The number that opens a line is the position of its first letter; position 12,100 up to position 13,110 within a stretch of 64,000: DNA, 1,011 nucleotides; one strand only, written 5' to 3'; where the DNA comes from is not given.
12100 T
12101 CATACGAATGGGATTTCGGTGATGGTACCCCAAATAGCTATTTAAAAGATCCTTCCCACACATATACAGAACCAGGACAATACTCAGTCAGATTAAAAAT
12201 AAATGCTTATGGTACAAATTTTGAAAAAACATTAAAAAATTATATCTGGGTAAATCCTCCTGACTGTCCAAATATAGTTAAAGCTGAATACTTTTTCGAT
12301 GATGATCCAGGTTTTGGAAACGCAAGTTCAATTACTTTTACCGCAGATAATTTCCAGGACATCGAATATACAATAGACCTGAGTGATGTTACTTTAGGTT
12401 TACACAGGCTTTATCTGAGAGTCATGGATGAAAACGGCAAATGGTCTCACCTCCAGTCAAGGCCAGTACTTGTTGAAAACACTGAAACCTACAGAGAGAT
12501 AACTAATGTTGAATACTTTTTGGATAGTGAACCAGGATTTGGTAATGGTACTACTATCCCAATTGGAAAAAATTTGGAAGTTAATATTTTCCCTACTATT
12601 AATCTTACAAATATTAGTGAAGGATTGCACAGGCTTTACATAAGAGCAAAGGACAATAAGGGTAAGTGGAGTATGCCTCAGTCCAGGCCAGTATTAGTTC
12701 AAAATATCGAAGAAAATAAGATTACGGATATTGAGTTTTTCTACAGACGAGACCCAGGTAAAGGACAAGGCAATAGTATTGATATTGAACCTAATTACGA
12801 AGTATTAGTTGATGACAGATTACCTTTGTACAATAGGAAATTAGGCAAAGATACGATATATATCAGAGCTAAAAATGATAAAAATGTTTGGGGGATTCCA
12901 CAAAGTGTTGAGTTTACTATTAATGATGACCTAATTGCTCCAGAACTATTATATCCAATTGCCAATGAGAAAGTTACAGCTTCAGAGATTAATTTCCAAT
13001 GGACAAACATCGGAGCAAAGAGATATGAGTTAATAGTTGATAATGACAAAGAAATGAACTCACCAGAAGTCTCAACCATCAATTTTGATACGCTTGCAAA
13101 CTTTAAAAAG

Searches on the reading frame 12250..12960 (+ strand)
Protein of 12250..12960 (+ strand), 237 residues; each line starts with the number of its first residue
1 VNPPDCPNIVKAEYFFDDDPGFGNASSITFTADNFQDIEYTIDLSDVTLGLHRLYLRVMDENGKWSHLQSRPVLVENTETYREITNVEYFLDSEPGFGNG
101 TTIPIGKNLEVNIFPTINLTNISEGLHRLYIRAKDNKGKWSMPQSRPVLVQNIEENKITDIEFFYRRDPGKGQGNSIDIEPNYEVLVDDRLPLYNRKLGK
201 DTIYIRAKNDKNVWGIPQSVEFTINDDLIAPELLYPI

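Call 39: search_protein_families(library=pfam, proteins=[window:12250-12960:+], max_evalue=10)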
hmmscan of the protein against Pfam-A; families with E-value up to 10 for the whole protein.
window:12250-12960:+ (237 aa): 3 families
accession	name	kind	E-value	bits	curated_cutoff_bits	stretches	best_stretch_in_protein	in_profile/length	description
PF07495.19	Y_Y_Y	-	1.7e-06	28.3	26.6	2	116-144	29-57/65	Y_Y_Y domain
PF24421.1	Ig_J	-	0.093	13.3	29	1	187-225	64-102/104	Tip attachment protein J, Ig-like domain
PF21868.2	GbpA_D3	-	0.1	13.4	27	0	28-65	51-86/97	GlcNAc-binding protein A, third domain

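Call 54: find_homologous_proteins(query=window:12250-12942:+, max_evalue=1e-10)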
Query window:12250-12942:+ (231 aa): 15 proteins with E <= 1e-10 among 205 candidates.
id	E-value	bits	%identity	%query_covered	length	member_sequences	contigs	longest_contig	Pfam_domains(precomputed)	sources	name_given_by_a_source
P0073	6.3e-95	335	35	90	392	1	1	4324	PF00358.27,PF19077.7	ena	-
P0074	1.1e-77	279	35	97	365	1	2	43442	PF21868.4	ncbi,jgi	-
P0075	3.9e-61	225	41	73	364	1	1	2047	-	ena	-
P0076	1.7e-60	223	33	93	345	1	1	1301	PF19077.7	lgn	-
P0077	3.7e-55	205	35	97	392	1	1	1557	PF21868.4,PF18962.8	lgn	-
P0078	3.9e-48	182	35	85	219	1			-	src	-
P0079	8.6e-38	148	40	77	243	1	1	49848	PF19077.7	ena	-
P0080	4.2e-35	140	39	77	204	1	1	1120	-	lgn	-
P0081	2.6e-32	130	34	89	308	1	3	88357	PF07495.20,PF21868.4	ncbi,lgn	ncbi:MAG: hypothetical protein ABJB11_07865 [Ferruginibacter sp.]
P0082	2.6e-32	130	39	68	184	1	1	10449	-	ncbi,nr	ncbi:MAG TPA: hypothetical protein PKW37_02120, partial [Salinivirgaceae bacterium]|nr:hypothetical 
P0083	3.5e-32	130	38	76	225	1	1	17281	-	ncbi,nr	ncbi:MAG TPA: hypothetical protein VNJ07_05760, partial [Chitinophagales bacterium]|nr:hypothetical 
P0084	3.5e-32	130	36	89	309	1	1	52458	PF21868.4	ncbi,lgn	ncbi:hypothetical protein BH11BAC3_BH11BAC3_05080 [soil metagenome]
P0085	8.5e-32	129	34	90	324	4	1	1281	PF18962.8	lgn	-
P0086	6.1e-28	116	31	97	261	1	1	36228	-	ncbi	-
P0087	1.3e-22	99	38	71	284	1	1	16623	-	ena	-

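Call 63: predict_structure(alignment_id=A7)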
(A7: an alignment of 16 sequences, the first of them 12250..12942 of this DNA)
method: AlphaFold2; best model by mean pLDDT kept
length: 231 residues; sequences in the alignment: 16
mean_pLDDT: 80.0   pTM: 0.41
mean pLDDT of the five models: 80.0, 79.8, 77.8, 76.5, 75.0
residues with pLDDT >= 90: 32; 70-90: 153; 50-70: 37; < 50: 9
segments of 3 or more residues with pLDDT < 50: 1-4, 229-231
pLDDT, mean of each block of 10 residues (from residue 1): 62 91 87 70 85 90 89 76 84 86 73 68 86 88 85 73 88 84 57 78 88 86 68 39
secondary structure, 60 per line:
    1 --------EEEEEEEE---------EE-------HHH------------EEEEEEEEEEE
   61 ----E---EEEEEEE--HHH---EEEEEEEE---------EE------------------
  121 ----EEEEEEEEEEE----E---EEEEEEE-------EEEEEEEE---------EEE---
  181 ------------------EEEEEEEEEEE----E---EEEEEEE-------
elements in order: E9-16 E50-60 E69-75 E84-91 E125-135 E144-150 E158-165 E175-177 E199-209 E218-224

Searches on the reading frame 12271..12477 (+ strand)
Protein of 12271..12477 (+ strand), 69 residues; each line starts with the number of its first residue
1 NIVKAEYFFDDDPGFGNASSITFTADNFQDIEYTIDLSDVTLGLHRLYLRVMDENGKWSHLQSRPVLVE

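Call 45: find_related_loci(query=A5, collection=metagenome_contigs, flank=6000)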
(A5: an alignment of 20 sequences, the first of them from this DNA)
Query A5 (69 aa) in metagenome_contigs; peptide patterns used: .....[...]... (x = any residue, [..] = any of these).
600 stretches matched a pattern (row limit reached: there are more); 576 encode a relative of the query (tblastn E <= 1e-3); the best 80 are kept; 80 distinct loci.
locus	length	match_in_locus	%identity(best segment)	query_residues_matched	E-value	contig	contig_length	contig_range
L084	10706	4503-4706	59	1-68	5e-23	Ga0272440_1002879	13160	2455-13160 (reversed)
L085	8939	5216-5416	57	2-68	9e-22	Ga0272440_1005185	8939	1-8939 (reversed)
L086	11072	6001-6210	47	1-69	2e-19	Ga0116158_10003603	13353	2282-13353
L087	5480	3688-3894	48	1-69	5e-19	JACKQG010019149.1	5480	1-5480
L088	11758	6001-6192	52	1-64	6e-19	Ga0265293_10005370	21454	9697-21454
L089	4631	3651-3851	52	1-67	8e-19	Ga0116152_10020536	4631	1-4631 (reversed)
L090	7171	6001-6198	46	1-68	3e-18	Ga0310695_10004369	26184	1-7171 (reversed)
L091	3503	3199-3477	47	6-69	4e-18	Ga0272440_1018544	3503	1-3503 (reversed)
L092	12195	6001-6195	51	1-64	3e-18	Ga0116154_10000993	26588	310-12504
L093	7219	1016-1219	44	2-69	6e-18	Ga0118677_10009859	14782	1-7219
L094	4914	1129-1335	48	1-69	5e-18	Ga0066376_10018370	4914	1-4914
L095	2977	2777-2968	50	1-64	6e-18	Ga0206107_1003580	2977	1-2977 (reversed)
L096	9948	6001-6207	48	1-69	6e-18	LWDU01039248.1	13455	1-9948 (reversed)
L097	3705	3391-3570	55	1-59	1e-17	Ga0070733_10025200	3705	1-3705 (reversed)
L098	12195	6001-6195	48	2-68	9e-18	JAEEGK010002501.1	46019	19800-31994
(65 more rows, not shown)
